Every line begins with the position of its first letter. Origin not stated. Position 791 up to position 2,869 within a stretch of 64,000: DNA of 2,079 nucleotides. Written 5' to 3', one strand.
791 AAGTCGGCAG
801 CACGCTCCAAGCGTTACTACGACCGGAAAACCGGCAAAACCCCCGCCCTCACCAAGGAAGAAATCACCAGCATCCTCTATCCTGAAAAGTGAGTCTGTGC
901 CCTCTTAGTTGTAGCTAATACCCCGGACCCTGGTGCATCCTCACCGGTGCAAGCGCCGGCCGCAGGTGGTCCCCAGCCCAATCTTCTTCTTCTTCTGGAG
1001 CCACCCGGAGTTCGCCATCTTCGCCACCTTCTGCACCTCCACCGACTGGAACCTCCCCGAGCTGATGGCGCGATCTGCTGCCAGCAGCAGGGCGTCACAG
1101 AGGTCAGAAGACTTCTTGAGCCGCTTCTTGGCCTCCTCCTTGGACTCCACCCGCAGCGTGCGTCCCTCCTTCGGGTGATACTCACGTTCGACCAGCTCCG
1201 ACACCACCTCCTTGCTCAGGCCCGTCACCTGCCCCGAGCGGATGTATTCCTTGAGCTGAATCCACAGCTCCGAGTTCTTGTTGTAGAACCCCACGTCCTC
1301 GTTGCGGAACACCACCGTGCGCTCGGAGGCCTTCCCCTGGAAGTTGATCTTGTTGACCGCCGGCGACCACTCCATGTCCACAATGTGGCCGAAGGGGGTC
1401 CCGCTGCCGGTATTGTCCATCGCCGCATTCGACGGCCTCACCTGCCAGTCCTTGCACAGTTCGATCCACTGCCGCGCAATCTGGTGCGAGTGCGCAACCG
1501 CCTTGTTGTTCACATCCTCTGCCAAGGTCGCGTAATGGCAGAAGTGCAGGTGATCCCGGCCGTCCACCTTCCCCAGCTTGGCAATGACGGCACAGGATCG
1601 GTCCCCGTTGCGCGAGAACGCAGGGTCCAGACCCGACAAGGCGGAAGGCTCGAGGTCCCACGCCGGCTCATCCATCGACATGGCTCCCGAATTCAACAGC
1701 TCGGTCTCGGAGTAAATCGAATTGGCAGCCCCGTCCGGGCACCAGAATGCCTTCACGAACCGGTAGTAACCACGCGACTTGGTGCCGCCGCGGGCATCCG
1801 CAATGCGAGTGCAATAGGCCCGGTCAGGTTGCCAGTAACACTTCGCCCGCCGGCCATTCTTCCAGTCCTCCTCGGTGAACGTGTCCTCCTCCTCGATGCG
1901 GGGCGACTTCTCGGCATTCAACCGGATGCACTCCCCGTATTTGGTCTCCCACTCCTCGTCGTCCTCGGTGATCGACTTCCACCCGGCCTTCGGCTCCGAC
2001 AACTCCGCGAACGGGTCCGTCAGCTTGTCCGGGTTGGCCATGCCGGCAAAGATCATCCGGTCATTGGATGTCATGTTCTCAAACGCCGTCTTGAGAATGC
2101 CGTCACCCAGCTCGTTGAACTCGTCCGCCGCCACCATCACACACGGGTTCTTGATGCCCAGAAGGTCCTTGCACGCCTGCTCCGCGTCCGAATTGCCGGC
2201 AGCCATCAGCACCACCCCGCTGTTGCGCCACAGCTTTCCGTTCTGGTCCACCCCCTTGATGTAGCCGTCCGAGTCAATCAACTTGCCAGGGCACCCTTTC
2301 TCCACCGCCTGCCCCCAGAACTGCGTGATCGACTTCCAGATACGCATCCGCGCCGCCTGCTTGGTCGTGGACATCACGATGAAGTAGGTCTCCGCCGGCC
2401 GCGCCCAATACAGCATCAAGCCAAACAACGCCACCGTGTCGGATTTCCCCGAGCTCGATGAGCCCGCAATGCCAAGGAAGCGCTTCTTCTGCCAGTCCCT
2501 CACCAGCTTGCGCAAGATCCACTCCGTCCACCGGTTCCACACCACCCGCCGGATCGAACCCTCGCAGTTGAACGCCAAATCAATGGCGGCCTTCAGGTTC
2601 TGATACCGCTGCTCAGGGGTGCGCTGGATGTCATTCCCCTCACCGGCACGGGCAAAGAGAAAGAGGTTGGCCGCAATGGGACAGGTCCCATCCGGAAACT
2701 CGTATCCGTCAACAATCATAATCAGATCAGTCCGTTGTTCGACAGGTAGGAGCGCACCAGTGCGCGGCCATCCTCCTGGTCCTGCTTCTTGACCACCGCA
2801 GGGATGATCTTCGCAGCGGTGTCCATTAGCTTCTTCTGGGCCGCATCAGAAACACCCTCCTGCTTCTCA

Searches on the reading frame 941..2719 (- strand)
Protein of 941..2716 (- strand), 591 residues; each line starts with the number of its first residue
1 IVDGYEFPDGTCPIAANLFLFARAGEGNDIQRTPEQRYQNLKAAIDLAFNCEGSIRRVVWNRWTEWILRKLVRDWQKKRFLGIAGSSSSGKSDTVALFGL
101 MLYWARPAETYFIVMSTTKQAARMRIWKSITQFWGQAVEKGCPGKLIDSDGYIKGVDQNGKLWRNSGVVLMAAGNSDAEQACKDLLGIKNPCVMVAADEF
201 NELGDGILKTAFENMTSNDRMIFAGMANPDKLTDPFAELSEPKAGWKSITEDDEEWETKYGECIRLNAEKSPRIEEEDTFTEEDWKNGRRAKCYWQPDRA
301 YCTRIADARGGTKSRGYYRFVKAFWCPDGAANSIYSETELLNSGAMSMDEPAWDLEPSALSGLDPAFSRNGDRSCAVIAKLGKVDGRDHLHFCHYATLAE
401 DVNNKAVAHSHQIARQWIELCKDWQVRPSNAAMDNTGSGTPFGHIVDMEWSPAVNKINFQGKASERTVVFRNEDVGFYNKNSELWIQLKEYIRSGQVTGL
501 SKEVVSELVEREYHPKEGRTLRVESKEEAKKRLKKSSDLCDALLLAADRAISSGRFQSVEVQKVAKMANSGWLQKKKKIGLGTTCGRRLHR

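Call 26: search_protein_families(library=pfam, proteins=[window:941-2716:-], max_evalue=0.001)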
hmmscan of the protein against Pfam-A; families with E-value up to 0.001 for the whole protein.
window:941-2716:- (591 aa): 0 families

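Call 28: search_protein_families(library=phrogs, proteins=[window:944-2719:-], max_evalue=0.001)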
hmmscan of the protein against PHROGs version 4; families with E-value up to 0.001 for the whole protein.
window:944-2719:- (592 aa): 1 family
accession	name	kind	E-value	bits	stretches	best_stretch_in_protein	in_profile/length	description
phrog_2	-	head and packaging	2.9e-07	30.6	1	69-555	275-596/807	terminase large subunit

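Call 66: search_dna_similar(query=window:944-2719:-, collection=phages, mode=protein, max_rows=8, max_evalue=0.001)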
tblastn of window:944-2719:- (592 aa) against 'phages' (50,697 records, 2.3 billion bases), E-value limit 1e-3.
No match.
